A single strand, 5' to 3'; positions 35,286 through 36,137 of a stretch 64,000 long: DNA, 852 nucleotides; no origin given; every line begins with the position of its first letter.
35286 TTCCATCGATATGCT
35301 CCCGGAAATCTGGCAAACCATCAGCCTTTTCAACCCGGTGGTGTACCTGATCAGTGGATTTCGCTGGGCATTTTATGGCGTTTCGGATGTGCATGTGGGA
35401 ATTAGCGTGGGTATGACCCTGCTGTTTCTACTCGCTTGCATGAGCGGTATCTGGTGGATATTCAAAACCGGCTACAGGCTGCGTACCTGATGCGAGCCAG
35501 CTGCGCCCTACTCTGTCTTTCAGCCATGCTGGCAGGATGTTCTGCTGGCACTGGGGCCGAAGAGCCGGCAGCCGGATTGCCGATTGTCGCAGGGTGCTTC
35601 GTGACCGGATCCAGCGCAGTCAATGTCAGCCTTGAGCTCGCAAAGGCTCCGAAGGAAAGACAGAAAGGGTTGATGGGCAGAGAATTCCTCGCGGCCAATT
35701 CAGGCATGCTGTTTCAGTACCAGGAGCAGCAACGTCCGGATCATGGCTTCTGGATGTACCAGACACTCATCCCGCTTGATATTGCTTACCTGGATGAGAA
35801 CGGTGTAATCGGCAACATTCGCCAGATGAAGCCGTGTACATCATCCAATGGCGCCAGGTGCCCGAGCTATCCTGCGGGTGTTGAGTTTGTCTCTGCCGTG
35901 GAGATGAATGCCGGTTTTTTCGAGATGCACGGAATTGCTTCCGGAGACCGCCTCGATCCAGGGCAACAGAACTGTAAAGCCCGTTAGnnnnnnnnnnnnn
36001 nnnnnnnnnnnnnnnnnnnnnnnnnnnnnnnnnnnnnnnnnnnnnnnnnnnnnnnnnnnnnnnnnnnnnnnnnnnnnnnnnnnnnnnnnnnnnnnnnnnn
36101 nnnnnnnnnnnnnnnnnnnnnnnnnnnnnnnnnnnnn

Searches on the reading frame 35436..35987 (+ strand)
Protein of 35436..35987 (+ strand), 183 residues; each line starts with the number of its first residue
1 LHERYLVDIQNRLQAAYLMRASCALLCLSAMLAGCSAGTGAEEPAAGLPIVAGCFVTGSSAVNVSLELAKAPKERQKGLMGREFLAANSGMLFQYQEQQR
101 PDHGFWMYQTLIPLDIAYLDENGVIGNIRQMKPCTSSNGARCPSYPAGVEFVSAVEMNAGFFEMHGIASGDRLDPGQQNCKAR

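Call 3: search_protein_families(library=pfam, proteins=[window:35436-35987:+], max_evalue=0.01)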
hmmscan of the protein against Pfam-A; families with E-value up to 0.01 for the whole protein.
window:35436-35987:+ (183 aa): 1 family
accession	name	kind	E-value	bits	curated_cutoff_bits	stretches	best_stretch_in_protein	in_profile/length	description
PF02643.20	DUF192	-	4.2e-28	97.8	27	1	65-174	2-95/96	Uncharacterized ACR, COG1430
